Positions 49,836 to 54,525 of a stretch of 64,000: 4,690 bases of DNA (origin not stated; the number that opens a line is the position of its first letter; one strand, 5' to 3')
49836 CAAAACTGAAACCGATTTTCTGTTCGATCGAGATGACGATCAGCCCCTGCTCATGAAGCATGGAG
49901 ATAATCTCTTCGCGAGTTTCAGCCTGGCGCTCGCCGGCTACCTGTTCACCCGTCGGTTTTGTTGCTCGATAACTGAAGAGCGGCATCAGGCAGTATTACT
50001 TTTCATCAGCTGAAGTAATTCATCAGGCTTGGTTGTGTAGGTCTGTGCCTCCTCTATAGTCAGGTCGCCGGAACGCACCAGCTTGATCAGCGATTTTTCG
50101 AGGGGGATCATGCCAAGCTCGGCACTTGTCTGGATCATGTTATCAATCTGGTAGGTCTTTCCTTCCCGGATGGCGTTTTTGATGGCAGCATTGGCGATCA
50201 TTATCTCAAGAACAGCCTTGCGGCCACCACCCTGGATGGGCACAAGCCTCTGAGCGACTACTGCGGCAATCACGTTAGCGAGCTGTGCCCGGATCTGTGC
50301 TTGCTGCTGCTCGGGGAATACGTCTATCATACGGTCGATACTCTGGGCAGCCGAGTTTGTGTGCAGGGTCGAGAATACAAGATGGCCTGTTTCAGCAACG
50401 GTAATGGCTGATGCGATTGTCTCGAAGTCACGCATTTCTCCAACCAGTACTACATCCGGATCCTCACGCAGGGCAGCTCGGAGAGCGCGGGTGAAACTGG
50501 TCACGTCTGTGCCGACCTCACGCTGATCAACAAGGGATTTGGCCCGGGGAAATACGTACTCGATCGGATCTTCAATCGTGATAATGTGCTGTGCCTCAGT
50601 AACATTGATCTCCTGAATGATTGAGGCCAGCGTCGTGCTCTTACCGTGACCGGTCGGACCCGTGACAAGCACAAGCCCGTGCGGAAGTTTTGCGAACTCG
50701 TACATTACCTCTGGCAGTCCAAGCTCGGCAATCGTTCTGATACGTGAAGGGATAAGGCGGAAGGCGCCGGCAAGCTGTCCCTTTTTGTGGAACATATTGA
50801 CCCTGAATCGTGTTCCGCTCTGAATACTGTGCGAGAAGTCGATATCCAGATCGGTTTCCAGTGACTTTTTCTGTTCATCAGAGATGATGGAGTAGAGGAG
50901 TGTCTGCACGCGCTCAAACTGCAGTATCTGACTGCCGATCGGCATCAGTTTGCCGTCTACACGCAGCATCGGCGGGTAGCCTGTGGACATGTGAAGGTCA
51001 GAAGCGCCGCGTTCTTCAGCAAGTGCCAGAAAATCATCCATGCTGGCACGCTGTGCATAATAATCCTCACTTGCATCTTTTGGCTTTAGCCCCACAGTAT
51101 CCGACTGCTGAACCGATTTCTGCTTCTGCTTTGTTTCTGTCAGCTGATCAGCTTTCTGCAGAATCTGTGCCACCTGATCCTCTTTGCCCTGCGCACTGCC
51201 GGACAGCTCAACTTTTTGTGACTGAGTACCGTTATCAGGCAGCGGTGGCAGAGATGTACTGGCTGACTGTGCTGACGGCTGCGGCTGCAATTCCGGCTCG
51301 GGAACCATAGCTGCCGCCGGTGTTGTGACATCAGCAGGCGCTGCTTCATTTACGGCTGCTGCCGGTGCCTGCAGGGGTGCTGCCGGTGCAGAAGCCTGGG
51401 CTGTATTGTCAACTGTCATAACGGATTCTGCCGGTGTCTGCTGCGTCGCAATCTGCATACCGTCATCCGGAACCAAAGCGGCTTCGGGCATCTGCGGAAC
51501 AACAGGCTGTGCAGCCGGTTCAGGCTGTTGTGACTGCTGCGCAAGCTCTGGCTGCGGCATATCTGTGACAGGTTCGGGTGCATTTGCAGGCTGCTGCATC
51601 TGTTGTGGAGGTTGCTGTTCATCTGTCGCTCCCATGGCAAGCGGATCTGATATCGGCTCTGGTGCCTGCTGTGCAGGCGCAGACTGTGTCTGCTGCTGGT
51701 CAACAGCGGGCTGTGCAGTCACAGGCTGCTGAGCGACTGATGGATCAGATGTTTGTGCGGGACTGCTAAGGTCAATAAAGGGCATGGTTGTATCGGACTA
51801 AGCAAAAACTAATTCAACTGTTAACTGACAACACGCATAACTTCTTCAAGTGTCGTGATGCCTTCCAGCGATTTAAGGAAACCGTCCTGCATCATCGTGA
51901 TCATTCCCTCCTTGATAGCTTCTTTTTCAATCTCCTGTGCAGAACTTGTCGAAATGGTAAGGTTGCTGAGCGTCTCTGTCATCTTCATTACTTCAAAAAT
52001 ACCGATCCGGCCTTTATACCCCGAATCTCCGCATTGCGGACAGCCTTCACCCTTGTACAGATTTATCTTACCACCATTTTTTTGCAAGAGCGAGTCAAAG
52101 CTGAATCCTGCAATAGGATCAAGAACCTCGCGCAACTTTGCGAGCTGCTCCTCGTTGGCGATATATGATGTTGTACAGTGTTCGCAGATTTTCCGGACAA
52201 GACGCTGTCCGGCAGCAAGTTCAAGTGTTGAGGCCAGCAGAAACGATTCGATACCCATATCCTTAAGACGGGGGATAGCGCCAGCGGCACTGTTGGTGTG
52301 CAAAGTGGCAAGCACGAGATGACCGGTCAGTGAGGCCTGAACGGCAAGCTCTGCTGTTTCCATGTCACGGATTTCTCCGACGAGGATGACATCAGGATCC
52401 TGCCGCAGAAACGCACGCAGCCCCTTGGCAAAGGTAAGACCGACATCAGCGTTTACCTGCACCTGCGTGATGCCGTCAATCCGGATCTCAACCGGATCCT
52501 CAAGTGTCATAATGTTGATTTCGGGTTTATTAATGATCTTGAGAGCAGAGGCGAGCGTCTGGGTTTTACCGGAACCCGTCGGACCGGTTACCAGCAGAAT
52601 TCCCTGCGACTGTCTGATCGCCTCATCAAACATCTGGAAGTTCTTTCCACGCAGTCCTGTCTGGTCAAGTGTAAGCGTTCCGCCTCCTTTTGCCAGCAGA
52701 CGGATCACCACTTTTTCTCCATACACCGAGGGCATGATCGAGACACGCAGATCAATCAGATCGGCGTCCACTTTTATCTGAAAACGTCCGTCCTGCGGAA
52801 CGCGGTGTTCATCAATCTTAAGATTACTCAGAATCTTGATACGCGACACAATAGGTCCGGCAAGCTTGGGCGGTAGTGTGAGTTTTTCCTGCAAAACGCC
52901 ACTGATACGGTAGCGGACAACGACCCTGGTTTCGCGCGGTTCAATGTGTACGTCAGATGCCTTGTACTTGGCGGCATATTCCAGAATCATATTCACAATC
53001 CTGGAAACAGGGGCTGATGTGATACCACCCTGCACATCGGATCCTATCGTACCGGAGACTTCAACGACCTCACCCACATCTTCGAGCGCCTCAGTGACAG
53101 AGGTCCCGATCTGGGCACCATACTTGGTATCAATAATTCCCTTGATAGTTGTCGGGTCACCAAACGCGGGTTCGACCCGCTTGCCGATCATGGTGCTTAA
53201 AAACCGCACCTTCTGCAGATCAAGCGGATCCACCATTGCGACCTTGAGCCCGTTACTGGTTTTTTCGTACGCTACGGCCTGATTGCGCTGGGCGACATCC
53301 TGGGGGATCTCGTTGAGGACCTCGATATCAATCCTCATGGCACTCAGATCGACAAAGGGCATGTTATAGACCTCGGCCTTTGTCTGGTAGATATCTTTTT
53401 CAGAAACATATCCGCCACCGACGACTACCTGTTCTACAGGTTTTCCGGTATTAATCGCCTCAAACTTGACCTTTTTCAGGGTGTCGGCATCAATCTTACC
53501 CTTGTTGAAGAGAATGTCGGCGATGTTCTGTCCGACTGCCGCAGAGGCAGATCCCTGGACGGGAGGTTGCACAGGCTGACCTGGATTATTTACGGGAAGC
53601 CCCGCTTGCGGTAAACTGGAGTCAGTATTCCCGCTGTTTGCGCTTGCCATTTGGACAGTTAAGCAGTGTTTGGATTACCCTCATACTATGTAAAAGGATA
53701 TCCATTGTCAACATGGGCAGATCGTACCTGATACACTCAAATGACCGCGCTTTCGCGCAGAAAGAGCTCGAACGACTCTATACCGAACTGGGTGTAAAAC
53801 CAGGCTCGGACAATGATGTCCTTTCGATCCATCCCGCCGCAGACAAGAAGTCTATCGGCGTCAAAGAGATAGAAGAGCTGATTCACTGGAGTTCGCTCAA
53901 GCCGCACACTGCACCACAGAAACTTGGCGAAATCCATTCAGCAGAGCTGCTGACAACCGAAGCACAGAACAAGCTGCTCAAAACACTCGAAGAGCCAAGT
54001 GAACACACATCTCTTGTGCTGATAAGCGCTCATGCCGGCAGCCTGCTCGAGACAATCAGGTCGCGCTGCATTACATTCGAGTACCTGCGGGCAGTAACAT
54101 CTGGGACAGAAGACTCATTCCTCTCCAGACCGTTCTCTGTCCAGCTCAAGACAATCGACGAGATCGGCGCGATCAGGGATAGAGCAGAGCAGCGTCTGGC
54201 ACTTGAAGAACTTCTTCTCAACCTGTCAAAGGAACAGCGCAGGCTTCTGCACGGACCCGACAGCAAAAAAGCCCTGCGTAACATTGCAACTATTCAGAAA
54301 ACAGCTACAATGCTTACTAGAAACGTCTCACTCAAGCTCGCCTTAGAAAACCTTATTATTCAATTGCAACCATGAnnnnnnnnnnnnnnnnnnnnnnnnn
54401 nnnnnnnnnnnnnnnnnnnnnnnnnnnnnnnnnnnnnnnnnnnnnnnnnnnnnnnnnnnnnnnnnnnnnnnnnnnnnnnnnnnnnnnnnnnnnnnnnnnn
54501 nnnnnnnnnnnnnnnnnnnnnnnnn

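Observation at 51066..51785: PilT retraction ATPase carries a ~240-aa Pro/Gln/Ala-rich disordered N-terminal extension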

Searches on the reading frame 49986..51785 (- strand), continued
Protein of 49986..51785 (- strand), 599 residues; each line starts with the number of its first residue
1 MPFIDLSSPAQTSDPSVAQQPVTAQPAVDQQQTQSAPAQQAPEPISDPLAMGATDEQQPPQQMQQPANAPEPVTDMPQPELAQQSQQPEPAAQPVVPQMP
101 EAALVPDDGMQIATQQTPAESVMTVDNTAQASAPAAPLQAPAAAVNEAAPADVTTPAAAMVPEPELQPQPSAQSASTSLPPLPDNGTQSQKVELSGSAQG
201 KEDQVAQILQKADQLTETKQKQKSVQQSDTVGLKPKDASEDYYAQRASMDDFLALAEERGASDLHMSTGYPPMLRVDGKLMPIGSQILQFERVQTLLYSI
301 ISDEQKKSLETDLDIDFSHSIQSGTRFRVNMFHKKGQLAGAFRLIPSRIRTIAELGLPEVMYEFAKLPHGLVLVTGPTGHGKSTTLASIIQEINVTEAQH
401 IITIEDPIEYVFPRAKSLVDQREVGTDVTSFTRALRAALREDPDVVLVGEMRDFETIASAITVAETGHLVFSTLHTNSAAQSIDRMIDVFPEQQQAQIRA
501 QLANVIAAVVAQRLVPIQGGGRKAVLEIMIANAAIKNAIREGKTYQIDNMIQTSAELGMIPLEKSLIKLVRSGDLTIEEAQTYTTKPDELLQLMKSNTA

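Call 59: find_encoding_contigs(protein=P0115, flank=3000, max_places=2)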
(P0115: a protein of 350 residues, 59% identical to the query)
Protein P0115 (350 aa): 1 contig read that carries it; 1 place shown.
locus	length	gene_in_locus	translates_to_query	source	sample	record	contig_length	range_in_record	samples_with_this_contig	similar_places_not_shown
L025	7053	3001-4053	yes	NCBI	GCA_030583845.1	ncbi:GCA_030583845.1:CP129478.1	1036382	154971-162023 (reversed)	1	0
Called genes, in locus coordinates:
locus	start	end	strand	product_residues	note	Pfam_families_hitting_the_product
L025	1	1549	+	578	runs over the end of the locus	PF05157:MshEN, PF00437:T2SSE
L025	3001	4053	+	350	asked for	PF00437:T2SSE, PF13191:AAA_16 (weak)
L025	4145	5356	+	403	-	PF28597:T2SSF_N, PF00482:T2SSF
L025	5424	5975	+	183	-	PF07963:N_methyl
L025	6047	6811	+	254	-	PF06750:A24_N_bact, PF01478:Peptidase_A24 (weak)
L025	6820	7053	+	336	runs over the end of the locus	PF07963:N_methyl (weak)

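Call 60: find_encoding_contigs(protein=P0073, flank=3000, max_places=2)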
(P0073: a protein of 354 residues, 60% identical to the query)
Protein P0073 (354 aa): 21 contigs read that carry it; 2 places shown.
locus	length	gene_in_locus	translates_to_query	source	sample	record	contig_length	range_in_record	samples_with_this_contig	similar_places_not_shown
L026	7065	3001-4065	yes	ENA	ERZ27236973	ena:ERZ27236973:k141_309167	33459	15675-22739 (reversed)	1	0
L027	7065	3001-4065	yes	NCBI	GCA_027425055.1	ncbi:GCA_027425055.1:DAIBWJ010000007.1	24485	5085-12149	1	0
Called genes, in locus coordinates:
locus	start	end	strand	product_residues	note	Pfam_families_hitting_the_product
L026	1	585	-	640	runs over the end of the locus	PF02518:HATPase_c, PF00204:DNA_gyraseB, PF01751:Toprim, PF00986:DNA_gyraseB_C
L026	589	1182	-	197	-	PF13177:DNA_pol3_delta2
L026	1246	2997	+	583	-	PF05157:MshEN (weak), PF00437:T2SSE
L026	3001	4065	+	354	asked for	PF00437:T2SSE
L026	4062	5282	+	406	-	PF28597:T2SSF_N, PF00482:T2SSF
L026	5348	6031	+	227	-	PF07963:N_methyl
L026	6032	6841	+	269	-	PF06750:A24_N_bact, PF01478:Peptidase_A24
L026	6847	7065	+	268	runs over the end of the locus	PF07963:N_methyl (weak)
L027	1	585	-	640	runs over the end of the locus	PF02518:HATPase_c, PF00204:DNA_gyraseB, PF01751:Toprim, PF00986:DNA_gyraseB_C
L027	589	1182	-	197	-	PF13177:DNA_pol3_delta2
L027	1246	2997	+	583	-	PF05157:MshEN (weak), PF00437:T2SSE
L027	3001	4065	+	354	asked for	PF00437:T2SSE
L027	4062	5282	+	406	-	PF28597:T2SSF_N, PF00482:T2SSF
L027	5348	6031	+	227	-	PF07963:N_methyl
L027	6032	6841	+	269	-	PF06750:A24_N_bact, PF01478:Peptidase_A24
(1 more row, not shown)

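Call 79: fold_search(model_id=the predicted structure, library=pdb)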
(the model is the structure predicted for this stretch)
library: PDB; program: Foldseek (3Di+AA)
matches with E <= 10: 1590; with E <= 0.001: 222
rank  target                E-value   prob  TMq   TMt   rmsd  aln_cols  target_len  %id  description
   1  6ojx_A                6.0e-45  1.00  0.56  0.94   1.9       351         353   49  PilT4 from Geobacter metallireducens bound to ATP (released 2019-11-20)
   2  6ojy_A                6.0e-45  1.00  0.55  0.90   2.6       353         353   49  Methylated PilT4 from Geobacter metallireducens bound to sulfate: C3ocococ conformation (released 2019-11-20)
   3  6ojx_B                1.2e-44  1.00  0.56  0.94   2.0       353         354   49  PilT4 from Geobacter metallireducens bound to ATP (released 2019-11-20)
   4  6ojz_D                3.3e-44  1.00  0.52  0.82   3.8       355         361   48  PilT4 from Geobacter metallireducens bound to ADP with partial occupancy: C3ocococ conformation (released 2019-11-20)
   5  6ojy_C                4.9e-44  1.00  0.55  0.91   2.3       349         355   49  Methylated PilT4 from Geobacter metallireducens bound to sulfate: C3ocococ conformation (released 2019-11-20)
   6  6ojy_B                7.9e-44  1.00  0.56  0.92   2.2       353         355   48  Methylated PilT4 from Geobacter metallireducens bound to sulfate: C3ocococ conformation (released 2019-11-20)
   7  6ok2_D                1.8e-43  1.00  0.52  0.83   3.7       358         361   48  PilT4 from Geobacter metallireducens bound to ADP: C3ocococ conformation (released 2019-11-20)
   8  6ojy_F                1.9e-43  1.00  0.55  0.93   2.0       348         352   49  Methylated PilT4 from Geobacter metallireducens bound to sulfate: C3ocococ conformation (released 2019-11-20)
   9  6ojy_D                2.4e-43  1.00  0.56  0.93   2.2       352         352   48  Methylated PilT4 from Geobacter metallireducens bound to sulfate: C3ocococ conformation (released 2019-11-20)
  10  6ojy_E                2.5e-43  1.00  0.56  0.92   2.3       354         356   48  Methylated PilT4 from Geobacter metallireducens bound to sulfate: C3ocococ conformation (released 2019-11-20)
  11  6ojz_C                2.7e-43  1.00  0.55  0.91   2.5       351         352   49  PilT4 from Geobacter metallireducens bound to ADP with partial occupancy: C3ocococ conformation (released 2019-11-20)
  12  6ok2_F                4.5e-43  1.00  0.55  0.91   2.5       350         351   49  PilT4 from Geobacter metallireducens bound to ADP: C3ocococ conformation (released 2019-11-20)
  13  6okv_D                5.1e-43  1.00  0.57  0.94   1.8       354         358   48  PilT4 from Geobacter metallireducens bound to AMP-PNP: C2ccocco conformation (released 2019-11-20)
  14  6okv_B                5.7e-43  1.00  0.55  0.92   2.1       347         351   49  PilT4 from Geobacter metallireducens bound to AMP-PNP: C2ccocco conformation (released 2019-11-20)
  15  6ok2_A                8.2e-43  1.00  0.55  0.92   2.1       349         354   49  PilT4 from Geobacter metallireducens bound to ADP: C3ocococ conformation (released 2019-11-20)
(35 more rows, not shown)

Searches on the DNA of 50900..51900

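Call 66: search_rna_families(source=window, start=50900, end=51900, threshold=evalue, max_evalue=1)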
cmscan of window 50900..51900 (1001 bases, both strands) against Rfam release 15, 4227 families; matches with E-value up to 1: 1.
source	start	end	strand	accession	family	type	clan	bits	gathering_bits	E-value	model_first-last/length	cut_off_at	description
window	51117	51445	+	RF01390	isrG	Gene; sRNA;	-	22.3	100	0.00099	1-279/279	no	isrG Hfq binding RNA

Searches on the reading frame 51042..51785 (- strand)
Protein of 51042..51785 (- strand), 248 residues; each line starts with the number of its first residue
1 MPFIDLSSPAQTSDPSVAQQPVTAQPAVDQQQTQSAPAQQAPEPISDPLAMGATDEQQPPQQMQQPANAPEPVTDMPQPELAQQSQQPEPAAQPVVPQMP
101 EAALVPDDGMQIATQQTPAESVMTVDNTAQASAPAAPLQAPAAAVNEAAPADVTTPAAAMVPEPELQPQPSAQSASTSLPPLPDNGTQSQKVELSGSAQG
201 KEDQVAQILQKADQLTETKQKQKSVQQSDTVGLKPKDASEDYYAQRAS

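Call 74: find_homologous_proteins(query=window:51042-51785:-, max_evalue=0.01)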
Query seq(248 aa): 2836 candidates shared short words with the query, none scored E <= 0.01.

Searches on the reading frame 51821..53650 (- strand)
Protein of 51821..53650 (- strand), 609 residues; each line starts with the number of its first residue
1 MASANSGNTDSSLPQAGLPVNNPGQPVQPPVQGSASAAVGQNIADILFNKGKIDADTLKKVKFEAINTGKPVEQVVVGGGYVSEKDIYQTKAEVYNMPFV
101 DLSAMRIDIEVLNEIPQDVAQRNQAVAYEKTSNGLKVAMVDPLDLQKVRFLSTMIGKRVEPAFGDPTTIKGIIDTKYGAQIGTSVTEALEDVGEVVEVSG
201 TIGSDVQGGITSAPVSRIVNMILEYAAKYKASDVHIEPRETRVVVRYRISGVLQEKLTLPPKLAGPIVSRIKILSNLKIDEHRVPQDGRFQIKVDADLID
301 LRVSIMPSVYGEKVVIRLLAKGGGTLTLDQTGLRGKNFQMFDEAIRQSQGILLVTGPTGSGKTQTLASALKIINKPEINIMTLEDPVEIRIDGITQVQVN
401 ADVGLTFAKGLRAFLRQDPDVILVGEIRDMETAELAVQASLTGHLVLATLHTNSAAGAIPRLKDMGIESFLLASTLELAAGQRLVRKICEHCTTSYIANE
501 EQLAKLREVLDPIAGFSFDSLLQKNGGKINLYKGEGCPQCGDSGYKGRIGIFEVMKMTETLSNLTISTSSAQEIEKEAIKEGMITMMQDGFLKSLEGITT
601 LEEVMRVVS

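Call 3: search_protein_families(library=pfam, proteins=[window:51821-53650:-], max_evalue=0.01)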
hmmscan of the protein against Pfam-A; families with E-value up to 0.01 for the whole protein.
window:51821-53650:- (609 aa): 4 families
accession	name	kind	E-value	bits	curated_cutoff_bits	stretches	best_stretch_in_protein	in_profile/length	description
PF00437.27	T2SSE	-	2e-130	435.2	24.9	1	212-606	5-370/370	Type II/IV secretion system protein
PF05157.20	MshEN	-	7.8e-16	58.3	23.1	1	95-179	1-86/90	MshEN domain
PF13191.12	AAA_16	-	0.00021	22.3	32.6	1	340-436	15-103/167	AAA ATPase domain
PF13401.12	AAA_22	-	0.0021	18.8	27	1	346-383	2-41/130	AAA domain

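Call 4: search_protein_families(library=ncbifam, proteins=[window:51821-53650:-], max_evalue=0.001)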
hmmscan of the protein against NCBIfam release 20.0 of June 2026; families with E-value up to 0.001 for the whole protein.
window:51821-53650:- (609 aa): 19 families
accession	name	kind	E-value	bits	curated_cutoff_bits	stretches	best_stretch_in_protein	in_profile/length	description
TIGR02538.1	type_IV_pilB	equivalog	9.2e-168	559.3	675.65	1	43-608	2-562/564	type IV-A pilus assembly ATPase PilB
TIGR02533.1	type_II_gspE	equivalog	3e-162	540.7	630.25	1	113-607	2-485/486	type II secretion system ATPase GspE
NF007755.0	PRK10436.1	equivalog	2.4e-128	428.7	617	1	117-608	11-459/465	type II secretion system protein GspE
NF053534.1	T4PilAsmATPsTfpB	equivalog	9.3e-128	427.1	850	1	84-608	65-582/584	type IV pilus assembly ATPase TfpB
NF041000.1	ATPase_ComGA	equivalog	2.2e-76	256.4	300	1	221-486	2-266/267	competence type IV pilus ATPase ComGA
TIGR01420.1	pilT_fam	subfamily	6.8e-50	170.2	319.1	1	220-465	3-242/343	PilT/PilU family type 4a pilus ATPase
TIGR02525.1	plasmid_TraJ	equivalog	1.1e-25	90.4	368.3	1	343-464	143-271/372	plasmid transfer ATPase TraJ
TIGR02524.1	dot_icm_DotB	equivalog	1.7e-20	73.5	463.3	1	343-464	128-258/358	Dot/Icm type IV secretion system ATPase DotB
TIGR02782.1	TrbB_P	equivalog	1.4e-17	63.9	304.55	1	326-465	110-255/303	P-type conjugative transfer ATPase TrbB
NF058587.1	archaellum_moto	equivalog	6e-17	61.6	550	1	352-467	278-398/527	archaellum flagellar ATPase motor FlaI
NF010469.0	PRK13894.1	subfamily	8.8e-16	58.1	508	1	338-465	139-267/320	conjugal transfer ATPase TrbB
TIGR02788.1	VirB11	equivalog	6.8e-15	54.9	249.95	1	339-488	135-287/308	P-type DNA transfer ATPase VirB11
TIGR03819.1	heli_sec_ATPase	hypoth_equivalog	5.1e-14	52.2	373.15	1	307-476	135-311/340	TadA family conjugal transfer-associated ATPase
NF010407.0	PRK13833.1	subfamily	1.8e-13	50.6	499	1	339-468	135-265/323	conjugal transfer protein TrbB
NF053672.1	bindosome_BasE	exception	5.5e-10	38.6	1000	1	352-463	273-389/512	bindosome assembly system ATPase subunit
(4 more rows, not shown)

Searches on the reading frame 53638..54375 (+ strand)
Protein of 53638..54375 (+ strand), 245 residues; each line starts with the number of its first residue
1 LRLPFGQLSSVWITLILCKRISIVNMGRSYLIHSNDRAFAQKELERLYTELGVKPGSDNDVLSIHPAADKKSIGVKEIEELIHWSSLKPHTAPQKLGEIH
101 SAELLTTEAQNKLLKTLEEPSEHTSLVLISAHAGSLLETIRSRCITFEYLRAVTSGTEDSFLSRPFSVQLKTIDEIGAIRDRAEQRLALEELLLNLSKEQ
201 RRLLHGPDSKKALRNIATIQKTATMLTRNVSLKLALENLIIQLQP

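Call 16: search_protein_families(library=pfam, proteins=[window:53638-54375:+], max_evalue=0.01)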
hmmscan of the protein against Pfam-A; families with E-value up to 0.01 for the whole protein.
window:53638-54375:+ (245 aa): 1 family
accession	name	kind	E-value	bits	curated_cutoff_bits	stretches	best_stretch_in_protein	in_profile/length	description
PF13177.12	DNA_pol3_delta2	-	2.5e-22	80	27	1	56-148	66-156/161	DNA polymerase III, delta subunit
